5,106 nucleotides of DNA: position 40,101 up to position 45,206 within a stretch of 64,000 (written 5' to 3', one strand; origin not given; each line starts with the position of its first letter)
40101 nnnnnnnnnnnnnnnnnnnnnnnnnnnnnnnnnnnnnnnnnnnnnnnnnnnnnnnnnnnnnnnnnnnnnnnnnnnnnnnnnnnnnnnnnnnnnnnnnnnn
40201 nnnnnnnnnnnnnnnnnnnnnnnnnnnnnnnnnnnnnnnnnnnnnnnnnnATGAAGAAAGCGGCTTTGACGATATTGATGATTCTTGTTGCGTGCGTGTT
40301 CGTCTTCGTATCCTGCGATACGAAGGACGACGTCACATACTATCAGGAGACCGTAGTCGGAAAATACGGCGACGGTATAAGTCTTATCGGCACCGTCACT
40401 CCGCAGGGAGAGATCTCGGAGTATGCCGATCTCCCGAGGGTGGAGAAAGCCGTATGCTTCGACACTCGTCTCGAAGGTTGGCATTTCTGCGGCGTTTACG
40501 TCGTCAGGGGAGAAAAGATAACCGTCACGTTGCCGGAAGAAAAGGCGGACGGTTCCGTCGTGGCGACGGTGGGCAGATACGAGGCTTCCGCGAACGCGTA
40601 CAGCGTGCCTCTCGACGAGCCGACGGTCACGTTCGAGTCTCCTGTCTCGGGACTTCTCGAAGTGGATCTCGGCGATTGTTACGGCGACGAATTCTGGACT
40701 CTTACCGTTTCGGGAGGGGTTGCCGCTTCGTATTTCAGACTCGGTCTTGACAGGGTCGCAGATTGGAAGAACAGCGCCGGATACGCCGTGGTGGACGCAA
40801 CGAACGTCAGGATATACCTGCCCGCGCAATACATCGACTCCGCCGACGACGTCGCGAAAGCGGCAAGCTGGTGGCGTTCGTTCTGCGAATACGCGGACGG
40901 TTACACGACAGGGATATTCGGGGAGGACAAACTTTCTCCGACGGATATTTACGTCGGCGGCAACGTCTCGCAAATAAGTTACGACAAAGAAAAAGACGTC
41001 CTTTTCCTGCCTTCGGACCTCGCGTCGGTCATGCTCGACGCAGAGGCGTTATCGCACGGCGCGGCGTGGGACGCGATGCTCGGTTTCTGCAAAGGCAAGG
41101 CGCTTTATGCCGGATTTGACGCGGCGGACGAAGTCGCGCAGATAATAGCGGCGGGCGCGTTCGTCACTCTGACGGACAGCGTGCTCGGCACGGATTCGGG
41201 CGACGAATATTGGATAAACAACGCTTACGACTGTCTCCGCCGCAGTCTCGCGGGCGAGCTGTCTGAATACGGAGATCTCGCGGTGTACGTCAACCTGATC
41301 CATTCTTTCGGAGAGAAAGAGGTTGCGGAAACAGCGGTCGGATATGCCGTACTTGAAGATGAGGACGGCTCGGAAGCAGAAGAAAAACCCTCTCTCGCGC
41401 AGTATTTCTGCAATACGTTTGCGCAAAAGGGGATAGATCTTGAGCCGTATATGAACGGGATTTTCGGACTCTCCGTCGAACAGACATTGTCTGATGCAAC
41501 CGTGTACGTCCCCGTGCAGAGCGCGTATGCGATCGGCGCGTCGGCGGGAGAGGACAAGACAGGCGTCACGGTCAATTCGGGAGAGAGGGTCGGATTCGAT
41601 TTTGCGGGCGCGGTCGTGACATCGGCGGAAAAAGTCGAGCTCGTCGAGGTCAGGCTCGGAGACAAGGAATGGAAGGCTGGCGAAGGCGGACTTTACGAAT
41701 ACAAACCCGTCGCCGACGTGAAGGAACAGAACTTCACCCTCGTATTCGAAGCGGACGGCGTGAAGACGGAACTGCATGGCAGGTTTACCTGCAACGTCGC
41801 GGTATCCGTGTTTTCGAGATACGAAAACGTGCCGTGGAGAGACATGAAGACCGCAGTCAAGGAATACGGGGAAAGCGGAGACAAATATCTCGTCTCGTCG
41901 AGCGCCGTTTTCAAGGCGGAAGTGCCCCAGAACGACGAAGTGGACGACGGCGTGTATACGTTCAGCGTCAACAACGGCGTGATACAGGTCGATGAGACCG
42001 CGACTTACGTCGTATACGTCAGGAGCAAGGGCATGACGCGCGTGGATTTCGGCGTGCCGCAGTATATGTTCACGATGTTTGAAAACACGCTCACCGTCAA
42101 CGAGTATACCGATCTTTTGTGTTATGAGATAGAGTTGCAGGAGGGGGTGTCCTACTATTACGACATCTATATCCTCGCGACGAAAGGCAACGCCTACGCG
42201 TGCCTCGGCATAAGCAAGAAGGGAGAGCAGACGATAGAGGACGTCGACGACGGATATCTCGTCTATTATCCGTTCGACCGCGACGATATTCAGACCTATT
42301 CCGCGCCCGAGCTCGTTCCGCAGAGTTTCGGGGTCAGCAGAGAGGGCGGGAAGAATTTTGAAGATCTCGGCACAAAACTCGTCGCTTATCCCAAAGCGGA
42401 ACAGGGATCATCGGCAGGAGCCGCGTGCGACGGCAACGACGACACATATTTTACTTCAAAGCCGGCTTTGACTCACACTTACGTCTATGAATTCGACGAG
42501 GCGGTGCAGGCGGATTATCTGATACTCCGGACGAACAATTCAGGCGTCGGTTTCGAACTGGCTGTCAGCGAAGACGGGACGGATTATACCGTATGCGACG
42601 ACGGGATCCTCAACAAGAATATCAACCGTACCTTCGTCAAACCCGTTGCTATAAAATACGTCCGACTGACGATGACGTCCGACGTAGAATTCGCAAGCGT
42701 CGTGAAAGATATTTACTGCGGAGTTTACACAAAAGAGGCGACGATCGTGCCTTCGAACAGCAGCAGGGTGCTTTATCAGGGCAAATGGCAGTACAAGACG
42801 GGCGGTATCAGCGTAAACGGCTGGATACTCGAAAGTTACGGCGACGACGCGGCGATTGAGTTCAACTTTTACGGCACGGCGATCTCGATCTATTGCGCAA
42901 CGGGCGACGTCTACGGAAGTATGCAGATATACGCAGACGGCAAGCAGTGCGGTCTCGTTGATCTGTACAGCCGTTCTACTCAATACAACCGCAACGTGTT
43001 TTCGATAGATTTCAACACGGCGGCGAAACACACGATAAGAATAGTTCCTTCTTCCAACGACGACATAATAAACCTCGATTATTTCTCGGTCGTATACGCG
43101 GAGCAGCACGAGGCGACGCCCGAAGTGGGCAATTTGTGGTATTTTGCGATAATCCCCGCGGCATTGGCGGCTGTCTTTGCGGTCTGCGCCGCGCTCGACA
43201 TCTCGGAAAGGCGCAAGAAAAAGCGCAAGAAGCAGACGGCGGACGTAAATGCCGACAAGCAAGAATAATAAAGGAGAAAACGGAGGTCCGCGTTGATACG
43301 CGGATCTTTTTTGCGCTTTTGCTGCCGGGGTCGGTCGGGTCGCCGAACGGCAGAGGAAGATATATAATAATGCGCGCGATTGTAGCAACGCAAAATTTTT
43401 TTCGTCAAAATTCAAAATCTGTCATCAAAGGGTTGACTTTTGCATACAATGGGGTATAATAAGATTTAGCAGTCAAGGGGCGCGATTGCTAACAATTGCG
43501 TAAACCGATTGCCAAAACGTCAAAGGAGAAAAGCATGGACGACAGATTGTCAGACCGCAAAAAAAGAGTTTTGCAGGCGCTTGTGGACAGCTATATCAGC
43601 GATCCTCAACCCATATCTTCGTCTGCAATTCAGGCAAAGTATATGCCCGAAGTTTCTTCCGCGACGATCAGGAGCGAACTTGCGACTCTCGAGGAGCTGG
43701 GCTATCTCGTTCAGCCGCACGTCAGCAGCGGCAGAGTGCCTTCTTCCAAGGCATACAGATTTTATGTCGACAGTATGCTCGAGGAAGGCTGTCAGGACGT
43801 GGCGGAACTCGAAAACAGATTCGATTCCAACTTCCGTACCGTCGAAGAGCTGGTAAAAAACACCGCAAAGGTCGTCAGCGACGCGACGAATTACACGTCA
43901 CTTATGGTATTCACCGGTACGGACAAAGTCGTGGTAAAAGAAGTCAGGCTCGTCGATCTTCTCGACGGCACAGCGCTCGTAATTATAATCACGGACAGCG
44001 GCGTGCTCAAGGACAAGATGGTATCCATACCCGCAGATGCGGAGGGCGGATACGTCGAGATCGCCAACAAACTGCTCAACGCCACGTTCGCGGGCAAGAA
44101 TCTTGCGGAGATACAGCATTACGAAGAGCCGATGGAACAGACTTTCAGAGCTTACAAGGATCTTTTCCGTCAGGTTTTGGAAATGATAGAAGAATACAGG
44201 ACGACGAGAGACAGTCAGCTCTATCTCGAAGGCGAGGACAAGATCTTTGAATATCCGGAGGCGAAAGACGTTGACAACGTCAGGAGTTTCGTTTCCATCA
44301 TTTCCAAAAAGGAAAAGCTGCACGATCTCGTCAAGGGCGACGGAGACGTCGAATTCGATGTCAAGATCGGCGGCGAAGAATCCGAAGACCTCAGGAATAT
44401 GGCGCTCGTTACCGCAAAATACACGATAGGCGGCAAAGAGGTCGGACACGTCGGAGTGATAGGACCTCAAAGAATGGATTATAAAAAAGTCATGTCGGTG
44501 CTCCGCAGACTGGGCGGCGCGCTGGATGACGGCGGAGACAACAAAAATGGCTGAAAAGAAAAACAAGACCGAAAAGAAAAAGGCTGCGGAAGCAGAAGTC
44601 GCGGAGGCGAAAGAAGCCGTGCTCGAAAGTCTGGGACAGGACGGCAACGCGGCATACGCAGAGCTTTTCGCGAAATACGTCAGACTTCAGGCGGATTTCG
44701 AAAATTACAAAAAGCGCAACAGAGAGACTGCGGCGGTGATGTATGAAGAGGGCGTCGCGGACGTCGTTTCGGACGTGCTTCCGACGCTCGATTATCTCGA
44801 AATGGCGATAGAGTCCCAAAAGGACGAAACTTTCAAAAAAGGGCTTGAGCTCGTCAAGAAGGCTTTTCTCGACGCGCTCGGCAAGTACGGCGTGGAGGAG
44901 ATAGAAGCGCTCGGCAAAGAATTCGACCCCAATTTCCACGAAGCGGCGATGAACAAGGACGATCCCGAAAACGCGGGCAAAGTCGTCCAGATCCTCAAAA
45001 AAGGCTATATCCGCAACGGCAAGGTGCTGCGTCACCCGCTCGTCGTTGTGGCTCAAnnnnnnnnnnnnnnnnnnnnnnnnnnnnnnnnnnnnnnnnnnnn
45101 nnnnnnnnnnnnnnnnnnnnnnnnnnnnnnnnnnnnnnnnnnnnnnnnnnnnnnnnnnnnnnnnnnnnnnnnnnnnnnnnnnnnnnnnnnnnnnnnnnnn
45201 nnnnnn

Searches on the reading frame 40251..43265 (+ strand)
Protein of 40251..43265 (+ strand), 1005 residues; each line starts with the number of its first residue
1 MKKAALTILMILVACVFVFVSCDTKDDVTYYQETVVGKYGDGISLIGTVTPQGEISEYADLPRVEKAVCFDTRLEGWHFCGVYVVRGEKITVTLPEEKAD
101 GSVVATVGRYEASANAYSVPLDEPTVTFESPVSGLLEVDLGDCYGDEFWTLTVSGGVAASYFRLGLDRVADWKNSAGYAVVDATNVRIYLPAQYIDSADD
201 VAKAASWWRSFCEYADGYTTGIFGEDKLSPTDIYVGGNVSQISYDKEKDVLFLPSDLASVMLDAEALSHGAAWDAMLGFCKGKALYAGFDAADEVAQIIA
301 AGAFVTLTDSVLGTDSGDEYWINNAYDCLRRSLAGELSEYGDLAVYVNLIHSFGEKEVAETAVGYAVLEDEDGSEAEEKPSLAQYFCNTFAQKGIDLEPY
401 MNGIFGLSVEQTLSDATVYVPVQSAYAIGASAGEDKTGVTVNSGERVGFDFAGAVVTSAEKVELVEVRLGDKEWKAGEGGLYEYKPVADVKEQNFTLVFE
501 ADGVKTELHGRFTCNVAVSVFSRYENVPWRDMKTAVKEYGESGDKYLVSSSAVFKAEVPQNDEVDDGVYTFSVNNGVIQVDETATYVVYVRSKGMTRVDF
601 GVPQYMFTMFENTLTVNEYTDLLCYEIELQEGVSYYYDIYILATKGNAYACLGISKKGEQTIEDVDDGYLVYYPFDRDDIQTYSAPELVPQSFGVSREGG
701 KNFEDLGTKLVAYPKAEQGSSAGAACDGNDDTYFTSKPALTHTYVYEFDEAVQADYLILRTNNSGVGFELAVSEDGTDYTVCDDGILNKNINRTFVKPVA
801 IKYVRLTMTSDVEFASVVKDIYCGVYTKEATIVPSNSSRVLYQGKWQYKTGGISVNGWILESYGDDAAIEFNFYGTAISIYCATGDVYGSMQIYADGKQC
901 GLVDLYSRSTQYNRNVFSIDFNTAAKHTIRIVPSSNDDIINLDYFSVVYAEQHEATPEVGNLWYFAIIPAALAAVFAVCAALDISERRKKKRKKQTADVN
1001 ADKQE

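Call 18: search_protein_families(library=pfam, proteins=[window:40251-43265:+], max_evalue=0.00001)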
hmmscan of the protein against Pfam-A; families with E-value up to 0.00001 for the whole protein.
window:40251-43265:+ (1005 aa): 1 family
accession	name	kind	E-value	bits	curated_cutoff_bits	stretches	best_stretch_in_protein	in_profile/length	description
PF00754.31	F5_F8_type_C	-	2.8e-07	31.1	28.2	1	718-810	11-114/127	F5/8 type C domain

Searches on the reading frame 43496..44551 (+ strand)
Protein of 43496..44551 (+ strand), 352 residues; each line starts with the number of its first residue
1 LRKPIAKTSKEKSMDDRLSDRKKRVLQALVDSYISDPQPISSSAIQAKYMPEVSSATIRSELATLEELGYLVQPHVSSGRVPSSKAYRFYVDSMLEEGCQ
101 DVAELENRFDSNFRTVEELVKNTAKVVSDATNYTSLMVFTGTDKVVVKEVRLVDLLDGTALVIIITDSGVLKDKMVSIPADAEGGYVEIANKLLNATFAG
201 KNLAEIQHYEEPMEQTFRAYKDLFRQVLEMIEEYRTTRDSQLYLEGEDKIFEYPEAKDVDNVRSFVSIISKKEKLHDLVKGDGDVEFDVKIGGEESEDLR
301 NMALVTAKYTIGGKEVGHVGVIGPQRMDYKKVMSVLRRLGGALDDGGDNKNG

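Call 19: search_protein_families(library=pfam, proteins=[window:43496-44551:+], max_evalue=0.00001)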
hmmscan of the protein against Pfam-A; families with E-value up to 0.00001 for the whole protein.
window:43496-44551:+ (352 aa): 1 family
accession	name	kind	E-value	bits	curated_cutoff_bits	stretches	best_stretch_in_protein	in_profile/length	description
PF01628.27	HrcA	-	8e-52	176.8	22.2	1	117-333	1-215/215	HrcA protein C terminal domain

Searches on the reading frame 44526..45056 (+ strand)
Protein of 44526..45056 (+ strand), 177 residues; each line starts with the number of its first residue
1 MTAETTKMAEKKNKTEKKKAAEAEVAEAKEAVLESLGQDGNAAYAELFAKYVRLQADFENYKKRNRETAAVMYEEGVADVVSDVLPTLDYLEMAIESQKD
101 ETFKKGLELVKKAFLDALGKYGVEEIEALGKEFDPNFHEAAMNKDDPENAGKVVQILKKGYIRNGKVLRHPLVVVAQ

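Call 19: search_protein_families(library=pfam, proteins=[window:44526-45056:+], max_evalue=0.00001)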
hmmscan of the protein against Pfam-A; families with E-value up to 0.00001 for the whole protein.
window:44526-45056:+ (177 aa): 1 family
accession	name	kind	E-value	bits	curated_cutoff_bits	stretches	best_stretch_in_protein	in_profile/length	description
PF01025.24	GrpE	-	3.1e-37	128.2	25.8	1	12-177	7-165/165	GrpE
